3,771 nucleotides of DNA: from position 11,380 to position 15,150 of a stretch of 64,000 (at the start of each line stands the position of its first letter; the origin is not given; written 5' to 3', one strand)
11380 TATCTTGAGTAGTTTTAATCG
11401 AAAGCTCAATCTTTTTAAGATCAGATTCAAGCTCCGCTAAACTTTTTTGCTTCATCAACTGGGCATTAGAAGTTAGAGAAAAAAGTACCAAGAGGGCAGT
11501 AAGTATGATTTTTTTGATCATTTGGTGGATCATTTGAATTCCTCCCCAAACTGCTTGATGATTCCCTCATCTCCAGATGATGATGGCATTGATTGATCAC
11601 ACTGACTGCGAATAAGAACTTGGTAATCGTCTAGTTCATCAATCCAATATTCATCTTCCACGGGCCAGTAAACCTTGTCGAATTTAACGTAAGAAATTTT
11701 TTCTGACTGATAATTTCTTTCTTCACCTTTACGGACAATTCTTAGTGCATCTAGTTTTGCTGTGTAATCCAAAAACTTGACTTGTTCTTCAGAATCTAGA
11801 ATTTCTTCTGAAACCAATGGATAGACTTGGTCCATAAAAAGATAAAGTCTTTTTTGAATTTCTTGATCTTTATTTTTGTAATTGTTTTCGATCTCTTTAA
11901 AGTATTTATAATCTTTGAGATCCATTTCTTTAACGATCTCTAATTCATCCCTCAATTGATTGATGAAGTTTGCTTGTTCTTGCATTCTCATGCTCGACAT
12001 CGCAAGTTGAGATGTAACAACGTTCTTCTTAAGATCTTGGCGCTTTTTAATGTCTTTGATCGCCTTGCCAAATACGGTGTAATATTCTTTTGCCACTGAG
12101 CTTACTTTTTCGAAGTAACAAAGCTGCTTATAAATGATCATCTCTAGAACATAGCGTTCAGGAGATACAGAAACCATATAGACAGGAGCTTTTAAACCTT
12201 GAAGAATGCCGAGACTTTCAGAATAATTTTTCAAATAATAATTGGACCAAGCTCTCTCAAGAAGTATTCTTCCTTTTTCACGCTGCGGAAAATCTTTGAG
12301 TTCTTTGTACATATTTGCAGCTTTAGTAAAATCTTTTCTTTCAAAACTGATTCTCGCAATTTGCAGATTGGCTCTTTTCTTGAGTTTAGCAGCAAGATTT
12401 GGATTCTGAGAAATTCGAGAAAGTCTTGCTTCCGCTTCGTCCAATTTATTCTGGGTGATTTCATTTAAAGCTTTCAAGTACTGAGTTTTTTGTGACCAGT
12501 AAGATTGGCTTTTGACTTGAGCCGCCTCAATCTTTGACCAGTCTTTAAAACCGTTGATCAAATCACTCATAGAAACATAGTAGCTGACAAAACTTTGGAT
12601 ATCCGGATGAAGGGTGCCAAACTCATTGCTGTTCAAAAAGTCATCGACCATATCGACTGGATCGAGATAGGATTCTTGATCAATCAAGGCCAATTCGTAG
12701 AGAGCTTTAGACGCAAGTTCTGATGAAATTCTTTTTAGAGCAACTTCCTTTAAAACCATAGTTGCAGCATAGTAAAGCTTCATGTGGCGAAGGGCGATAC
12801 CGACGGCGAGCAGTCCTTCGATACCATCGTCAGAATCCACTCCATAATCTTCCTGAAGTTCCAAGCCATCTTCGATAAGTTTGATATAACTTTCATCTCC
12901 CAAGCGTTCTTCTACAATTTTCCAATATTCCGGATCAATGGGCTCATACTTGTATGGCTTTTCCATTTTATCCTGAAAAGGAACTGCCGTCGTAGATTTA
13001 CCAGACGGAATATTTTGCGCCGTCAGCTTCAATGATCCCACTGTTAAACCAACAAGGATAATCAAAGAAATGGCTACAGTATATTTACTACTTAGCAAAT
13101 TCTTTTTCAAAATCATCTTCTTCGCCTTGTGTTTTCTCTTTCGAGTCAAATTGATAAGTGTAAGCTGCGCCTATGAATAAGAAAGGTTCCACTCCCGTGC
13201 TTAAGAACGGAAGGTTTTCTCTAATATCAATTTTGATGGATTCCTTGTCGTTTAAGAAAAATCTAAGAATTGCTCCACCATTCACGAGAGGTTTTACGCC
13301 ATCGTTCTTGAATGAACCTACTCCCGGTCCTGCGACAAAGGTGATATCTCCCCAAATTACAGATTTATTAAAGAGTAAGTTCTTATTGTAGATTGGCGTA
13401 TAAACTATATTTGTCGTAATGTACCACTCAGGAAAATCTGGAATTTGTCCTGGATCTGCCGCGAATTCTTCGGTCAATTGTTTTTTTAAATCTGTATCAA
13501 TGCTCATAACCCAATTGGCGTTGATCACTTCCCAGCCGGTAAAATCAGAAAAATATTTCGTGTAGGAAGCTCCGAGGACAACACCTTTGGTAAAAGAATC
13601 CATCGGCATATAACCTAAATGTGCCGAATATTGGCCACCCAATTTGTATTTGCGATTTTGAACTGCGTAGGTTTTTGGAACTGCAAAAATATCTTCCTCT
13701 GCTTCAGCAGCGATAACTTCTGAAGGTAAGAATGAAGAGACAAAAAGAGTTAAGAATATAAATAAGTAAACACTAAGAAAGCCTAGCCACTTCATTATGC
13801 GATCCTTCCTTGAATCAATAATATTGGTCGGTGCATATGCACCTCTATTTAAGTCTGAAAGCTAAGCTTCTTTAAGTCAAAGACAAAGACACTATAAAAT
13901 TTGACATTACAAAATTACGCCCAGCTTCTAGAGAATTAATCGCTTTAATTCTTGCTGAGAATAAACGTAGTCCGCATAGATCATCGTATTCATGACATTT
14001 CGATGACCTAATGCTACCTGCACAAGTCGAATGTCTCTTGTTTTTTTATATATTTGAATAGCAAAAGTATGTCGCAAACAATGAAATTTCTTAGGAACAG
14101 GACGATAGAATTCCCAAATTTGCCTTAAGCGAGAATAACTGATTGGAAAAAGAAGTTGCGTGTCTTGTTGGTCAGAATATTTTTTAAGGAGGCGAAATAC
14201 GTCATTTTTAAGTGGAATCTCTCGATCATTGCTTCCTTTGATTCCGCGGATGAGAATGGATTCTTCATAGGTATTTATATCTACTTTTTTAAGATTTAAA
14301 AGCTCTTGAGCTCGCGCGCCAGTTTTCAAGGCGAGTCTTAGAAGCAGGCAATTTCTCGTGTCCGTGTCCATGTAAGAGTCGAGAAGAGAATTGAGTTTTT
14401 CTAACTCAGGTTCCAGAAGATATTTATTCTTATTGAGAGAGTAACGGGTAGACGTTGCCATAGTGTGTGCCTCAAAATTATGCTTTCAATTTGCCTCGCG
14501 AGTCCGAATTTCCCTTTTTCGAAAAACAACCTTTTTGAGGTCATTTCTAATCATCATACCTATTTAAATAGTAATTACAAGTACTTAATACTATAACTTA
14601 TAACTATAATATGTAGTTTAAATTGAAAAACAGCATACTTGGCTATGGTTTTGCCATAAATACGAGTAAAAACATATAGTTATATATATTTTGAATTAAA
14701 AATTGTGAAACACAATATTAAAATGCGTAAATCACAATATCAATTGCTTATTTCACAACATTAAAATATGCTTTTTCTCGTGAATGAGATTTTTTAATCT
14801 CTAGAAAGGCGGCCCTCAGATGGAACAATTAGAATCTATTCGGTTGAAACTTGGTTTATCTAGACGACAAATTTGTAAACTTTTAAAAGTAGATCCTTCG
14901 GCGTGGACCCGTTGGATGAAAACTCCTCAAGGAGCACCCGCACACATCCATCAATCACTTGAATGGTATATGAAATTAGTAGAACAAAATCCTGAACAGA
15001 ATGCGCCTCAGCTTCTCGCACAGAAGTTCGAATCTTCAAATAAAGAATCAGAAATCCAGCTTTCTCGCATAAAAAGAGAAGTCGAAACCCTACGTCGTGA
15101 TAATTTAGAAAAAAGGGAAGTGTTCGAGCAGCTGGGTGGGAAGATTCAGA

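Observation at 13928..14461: Catalytic-domain-only tyrosine recombinase wedged between a motility operon and an accessory cassette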

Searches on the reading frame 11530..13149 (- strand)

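Call 3: search_protein_families(library=pfam, proteins=[window:11530-13149:-], max_evalue=0.01)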
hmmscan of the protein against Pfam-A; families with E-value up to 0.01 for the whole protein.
window:11530-13149:- (539 aa): 1 family
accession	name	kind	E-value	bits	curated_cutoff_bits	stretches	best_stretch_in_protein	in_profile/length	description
PF12895.13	ANAPC3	-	0.0091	16.7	27.2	0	258-317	22-80/82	Anaphase-promoting complex, cyclosome, subunit 3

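Call 79: search_protein_families(library=ncbifam, proteins=[window:11530-13149:-], max_evalue=0.00001)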
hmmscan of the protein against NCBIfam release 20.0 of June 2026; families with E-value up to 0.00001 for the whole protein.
window:11530-13149:- (539 aa): 1 family
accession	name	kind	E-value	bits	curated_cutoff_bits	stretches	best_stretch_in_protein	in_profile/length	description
NF033756.1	gliding_GltC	equivalog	1.4e-11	43.8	450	1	241-370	308-436/622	adventurous gliding motility protein GltC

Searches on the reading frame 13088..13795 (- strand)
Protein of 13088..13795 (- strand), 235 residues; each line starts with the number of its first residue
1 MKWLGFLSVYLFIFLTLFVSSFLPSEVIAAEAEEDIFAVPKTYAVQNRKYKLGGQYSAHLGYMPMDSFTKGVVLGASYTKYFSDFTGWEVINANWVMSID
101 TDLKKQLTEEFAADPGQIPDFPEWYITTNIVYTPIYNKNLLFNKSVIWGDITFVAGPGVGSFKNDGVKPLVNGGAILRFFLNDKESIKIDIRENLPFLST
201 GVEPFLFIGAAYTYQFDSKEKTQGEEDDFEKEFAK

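Call 3: search_protein_families(library=pfam, proteins=[window:13088-13795:-], max_evalue=0.01)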
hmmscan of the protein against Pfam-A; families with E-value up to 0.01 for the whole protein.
window:13088-13795:- (235 aa): 0 families

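Call 4: search_protein_families(library=ncbifam, proteins=[window:13088-13795:-], max_evalue=0.01)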
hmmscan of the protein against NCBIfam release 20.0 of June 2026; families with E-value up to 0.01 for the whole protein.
window:13088-13795:- (235 aa): 2 families
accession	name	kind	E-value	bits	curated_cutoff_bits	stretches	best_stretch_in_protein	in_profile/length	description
TIGR04565.1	OMP_myx_plus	subfamily_domain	1.6e-16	60.7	60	1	61-196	2-137/161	outer membrane beta-barrel domain-containing protein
NF002841.0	PRK03080.1-2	equivalog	0.002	17.2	477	1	84-133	94-143/389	phosphoserine transaminase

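Call 51: search_protein_families(library=padloc, proteins=[window:13088-13795:-], max_evalue=0.001)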
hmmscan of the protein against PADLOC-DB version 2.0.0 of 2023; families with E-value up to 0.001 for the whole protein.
window:13088-13795:- (235 aa): 0 families

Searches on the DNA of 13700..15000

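Call 14: search_rna_families(source=window, start=13700, end=15000, threshold=evalue, max_evalue=1)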
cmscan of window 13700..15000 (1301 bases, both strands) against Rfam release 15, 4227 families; matches with E-value up to 1: 1.
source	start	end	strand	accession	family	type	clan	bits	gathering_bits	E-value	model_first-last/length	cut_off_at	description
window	14501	14557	-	RF02293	TtnuCD17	Gene; snRNA; snoRNA; CD-box;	-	24.6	75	0.56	1-68/68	no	Tetrahymena snoRNA TtnuCD17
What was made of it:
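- No Rfam family matches the region (call 14).
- Tried and rejected: No Rfam family matches, apart from a meaningless snoRNA hit at E=0.56 (call 14).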
